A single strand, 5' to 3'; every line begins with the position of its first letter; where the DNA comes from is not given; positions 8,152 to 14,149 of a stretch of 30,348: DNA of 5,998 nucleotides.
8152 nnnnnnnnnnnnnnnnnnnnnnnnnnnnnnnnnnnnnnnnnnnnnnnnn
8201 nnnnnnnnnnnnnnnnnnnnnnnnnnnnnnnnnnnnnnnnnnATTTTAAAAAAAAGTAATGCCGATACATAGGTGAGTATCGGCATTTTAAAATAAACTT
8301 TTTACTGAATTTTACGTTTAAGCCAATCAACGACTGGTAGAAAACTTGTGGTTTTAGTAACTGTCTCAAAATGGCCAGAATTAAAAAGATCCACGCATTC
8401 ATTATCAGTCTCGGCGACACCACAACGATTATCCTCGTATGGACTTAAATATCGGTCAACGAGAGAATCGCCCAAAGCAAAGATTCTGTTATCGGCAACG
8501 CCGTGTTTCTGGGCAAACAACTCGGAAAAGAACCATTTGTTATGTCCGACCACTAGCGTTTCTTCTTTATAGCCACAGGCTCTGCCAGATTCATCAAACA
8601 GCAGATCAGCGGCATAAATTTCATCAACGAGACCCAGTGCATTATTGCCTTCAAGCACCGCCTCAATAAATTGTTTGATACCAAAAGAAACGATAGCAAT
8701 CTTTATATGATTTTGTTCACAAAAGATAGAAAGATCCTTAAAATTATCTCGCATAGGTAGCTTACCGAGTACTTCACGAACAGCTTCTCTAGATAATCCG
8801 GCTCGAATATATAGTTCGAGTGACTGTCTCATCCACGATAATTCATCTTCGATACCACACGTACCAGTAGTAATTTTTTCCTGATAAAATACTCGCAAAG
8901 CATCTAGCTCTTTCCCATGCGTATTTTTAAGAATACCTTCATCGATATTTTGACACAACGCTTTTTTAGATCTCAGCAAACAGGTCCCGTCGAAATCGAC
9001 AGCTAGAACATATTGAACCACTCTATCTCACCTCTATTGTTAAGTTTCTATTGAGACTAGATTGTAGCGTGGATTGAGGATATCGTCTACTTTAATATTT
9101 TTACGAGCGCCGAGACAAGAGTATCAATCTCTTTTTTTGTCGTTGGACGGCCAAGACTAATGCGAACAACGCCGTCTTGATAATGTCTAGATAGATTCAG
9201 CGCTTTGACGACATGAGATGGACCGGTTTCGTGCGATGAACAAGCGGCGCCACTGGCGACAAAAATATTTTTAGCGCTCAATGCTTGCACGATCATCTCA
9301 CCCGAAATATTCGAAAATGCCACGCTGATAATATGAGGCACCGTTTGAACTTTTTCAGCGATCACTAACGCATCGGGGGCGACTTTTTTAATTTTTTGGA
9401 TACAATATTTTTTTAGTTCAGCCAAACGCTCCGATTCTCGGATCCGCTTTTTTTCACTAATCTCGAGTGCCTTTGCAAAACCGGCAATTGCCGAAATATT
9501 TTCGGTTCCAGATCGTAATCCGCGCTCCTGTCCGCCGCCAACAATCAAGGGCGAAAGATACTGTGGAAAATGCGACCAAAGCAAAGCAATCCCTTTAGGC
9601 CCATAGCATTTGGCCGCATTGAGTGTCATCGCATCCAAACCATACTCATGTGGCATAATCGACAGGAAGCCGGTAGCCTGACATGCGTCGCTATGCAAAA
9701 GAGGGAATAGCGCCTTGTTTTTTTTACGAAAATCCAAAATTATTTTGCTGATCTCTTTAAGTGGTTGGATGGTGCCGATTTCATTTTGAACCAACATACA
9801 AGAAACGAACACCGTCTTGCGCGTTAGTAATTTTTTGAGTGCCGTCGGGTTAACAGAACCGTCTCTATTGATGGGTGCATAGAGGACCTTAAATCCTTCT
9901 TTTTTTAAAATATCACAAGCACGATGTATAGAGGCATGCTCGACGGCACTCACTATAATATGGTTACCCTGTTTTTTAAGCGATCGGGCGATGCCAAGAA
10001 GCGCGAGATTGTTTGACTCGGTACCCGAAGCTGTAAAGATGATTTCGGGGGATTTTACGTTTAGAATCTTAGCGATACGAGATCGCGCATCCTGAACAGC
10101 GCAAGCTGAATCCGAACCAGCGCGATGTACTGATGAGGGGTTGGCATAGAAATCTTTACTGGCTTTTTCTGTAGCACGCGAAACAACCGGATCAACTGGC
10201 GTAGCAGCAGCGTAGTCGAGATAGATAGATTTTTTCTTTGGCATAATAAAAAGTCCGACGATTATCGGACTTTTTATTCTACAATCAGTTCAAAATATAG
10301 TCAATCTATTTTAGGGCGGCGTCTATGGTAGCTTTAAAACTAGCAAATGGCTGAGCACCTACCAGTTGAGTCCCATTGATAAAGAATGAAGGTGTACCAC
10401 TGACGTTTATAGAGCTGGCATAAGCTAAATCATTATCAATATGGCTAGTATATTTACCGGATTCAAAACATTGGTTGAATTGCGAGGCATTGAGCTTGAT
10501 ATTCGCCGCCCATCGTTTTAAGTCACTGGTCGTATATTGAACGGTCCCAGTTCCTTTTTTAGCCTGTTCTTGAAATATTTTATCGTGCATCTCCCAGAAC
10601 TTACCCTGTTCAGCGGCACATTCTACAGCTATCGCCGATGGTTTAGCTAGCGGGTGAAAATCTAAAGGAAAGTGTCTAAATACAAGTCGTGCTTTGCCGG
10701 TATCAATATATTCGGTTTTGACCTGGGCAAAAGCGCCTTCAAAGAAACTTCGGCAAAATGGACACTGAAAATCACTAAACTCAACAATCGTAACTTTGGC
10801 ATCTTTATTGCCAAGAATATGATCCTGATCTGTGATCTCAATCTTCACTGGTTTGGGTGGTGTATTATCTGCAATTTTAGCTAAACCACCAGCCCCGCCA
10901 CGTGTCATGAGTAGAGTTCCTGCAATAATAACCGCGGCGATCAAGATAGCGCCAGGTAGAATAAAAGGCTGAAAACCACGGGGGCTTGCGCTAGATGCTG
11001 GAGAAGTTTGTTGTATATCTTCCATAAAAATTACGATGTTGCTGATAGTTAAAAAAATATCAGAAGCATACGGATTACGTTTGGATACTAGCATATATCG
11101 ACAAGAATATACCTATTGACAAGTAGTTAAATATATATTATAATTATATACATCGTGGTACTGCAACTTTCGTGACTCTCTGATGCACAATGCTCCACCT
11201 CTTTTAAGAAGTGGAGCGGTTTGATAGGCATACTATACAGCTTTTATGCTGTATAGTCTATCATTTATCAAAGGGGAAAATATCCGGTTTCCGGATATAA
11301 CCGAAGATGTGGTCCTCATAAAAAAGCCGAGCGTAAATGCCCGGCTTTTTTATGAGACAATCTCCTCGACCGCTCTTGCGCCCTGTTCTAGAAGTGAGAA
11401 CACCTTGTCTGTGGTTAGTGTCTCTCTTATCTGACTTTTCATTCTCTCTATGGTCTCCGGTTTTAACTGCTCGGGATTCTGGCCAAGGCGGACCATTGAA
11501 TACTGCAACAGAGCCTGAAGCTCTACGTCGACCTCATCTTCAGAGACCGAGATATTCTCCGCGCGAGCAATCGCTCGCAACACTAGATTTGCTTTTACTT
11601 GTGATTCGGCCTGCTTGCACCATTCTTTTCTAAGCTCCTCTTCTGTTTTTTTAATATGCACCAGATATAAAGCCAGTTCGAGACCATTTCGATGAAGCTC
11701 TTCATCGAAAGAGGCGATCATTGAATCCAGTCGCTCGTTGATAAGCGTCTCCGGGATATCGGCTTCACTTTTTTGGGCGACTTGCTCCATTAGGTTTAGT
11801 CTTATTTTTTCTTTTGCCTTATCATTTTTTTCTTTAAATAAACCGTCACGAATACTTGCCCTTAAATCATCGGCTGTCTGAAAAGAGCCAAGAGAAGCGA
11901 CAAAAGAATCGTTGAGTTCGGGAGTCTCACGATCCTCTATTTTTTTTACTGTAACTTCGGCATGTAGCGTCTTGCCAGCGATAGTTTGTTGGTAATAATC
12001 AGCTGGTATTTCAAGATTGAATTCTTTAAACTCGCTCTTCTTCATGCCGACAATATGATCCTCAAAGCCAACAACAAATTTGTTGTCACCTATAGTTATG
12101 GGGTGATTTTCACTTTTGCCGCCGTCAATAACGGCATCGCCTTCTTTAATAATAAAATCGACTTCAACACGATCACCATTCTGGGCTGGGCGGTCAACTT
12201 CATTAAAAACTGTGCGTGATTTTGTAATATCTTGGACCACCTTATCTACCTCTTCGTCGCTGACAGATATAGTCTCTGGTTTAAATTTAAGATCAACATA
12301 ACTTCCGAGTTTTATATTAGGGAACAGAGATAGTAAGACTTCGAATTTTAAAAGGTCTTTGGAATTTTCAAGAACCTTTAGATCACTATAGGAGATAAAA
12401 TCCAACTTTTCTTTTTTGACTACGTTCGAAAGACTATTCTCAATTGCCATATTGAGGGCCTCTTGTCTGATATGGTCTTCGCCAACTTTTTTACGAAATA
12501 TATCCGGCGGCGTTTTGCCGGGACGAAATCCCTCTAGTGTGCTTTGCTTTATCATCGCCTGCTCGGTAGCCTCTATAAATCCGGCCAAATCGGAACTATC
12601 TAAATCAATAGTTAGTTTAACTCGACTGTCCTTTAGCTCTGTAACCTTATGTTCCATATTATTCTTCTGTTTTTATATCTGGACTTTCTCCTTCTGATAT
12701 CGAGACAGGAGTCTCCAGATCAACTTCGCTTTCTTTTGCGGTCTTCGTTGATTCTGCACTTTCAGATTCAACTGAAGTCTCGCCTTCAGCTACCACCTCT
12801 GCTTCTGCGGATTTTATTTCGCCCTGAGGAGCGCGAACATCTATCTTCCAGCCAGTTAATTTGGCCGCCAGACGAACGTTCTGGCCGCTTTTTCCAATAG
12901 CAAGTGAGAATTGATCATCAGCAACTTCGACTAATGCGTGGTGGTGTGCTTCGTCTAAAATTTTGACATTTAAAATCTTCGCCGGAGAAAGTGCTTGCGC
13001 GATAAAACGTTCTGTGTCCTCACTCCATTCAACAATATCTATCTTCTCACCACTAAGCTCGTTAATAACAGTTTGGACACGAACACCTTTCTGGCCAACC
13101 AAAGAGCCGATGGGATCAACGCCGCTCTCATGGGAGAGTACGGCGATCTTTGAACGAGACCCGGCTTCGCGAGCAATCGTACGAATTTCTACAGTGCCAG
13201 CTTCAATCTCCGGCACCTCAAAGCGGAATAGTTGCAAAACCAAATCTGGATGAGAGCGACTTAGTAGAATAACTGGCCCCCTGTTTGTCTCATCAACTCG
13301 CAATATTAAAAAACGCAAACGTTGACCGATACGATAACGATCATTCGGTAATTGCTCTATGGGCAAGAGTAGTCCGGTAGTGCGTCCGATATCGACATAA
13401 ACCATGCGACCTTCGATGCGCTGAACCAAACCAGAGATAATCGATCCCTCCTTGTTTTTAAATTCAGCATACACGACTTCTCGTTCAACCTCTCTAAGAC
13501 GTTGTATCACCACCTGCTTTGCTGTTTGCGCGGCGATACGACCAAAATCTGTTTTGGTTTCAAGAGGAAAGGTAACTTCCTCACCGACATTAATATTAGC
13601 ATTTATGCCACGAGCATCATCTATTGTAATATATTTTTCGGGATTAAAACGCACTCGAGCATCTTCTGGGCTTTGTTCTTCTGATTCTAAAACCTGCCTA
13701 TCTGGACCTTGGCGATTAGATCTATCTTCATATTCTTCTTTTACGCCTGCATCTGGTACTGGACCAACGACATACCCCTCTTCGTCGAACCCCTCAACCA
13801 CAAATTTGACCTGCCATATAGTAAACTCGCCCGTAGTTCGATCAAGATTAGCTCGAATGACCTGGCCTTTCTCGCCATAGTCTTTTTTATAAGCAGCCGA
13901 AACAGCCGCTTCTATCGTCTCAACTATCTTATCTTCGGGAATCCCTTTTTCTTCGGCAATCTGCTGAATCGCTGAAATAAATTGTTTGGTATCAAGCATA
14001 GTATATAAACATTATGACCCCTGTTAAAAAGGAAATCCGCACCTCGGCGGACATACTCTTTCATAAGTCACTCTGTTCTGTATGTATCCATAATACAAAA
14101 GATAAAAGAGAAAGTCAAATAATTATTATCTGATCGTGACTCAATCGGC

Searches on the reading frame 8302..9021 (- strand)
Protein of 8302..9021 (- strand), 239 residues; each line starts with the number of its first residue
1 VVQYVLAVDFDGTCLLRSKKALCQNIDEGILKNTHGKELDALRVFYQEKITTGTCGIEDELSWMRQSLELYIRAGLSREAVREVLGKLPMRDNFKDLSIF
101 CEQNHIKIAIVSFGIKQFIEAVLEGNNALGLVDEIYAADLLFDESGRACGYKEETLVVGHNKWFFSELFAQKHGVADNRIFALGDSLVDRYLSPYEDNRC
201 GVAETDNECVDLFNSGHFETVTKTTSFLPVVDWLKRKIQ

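Call 36: search_protein_families(library=pfam, proteins=[window:8302-9021:-], max_evalue=0.001)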
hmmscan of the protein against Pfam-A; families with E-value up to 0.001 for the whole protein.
window:8302-9021:- (239 aa): 3 families
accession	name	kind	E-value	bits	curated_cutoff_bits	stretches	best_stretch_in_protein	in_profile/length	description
PF12710.13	HAD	-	7.1e-10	40.1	27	1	8-190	3-185/189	haloacid dehalogenase-like hydrolase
PF05822.18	UMPH-1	-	6.4e-06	26.3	23.7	1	62-190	61-192/246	Pyrimidine 5'-nucleotidase (UMPH-1)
PF06888.18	Put_Phosphatase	-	0.00017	21.5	27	1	62-147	44-131/234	Putative Phosphatase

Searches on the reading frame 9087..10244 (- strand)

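Call 36: search_protein_families(library=pfam, proteins=[window:9087-10244:-], max_evalue=0.001)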
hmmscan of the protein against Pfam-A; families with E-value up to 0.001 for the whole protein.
window:9087-10244:- (385 aa): 2 families
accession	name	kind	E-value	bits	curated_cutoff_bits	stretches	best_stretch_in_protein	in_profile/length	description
PF00266.25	Aminotran_5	-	6.2e-68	229.9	21.5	1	7-376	1-371/371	Aminotransferase class-V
PF01212.27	Beta_elim_lyase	-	6.1e-05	22.9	27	1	50-173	34-159/288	Beta-eliminating lyase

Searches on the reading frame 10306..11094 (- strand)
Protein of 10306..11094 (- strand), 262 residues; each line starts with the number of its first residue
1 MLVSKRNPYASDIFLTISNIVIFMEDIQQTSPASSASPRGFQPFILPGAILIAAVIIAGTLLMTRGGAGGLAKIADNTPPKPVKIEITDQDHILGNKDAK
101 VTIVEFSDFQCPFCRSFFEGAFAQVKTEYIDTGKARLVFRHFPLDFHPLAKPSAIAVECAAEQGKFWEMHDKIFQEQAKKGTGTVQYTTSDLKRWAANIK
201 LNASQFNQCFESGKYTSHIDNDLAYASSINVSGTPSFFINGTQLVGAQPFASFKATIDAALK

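Call 36: search_protein_families(library=pfam, proteins=[window:10306-11094:-], max_evalue=0.001)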
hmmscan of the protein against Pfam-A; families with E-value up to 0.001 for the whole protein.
window:10306-11094:- (262 aa): 3 families
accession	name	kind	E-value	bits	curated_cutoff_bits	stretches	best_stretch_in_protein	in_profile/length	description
PF13462.12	Thioredoxin_4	-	7.3e-39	134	23.2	1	89-259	3-165/165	Thioredoxin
PF01323.26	DSBA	-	7.3e-19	68.7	25.6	1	102-257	1-190/191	DSBA-like thioredoxin domain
PF13098.12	Thioredoxin_2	-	1.4e-06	29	27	1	97-256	3-103/104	Thioredoxin-like domain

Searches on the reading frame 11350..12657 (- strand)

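Call 36: search_protein_families(library=pfam, proteins=[window:11350-12657:-], max_evalue=0.001)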
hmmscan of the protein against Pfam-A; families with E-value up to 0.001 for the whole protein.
window:11350-12657:- (435 aa): 3 families
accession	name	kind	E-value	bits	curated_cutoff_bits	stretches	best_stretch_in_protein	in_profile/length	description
PF05698.19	Trigger_C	-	1.2e-27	97.4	22.7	1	261-420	1-157/162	Bacterial trigger factor protein (TF) C-terminus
PF05697.18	Trigger_N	-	4.6e-27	95.5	22.2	1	1-143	1-143/144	Bacterial trigger factor protein (TF)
PF00254.34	FKBP_C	-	1.4e-08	35.4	21.1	1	156-236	3-92/94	FKBP-type peptidyl-prolyl cis-trans isomerase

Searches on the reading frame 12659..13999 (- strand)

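Call 36: search_protein_families(library=pfam, proteins=[window:12659-13999:-], max_evalue=0.001)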
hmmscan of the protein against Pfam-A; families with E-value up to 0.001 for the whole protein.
window:12659-13999:- (446 aa): 5 families
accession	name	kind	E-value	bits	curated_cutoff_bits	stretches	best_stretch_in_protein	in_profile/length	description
PF08529.16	NusA_N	-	1.2e-31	109.8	23.8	1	7-174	2-119/119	NusA N-terminal domain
PF13184.12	KH_5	-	2e-28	98.7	27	1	279-347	1-69/69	NusA-like KH domain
PF00575.29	S1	-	1.8e-08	35.1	22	1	183-244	3-71/74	S1 RNA binding domain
PF23095.1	KH_NusA_C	-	4.9e-05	23.7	34.2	1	355-388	1-34/59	Transcription termination/antitermination protein NusA, KH domain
PF00013.35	KH_1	-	8.9e-05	22.6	21.5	0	357-408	4-54/66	KH domain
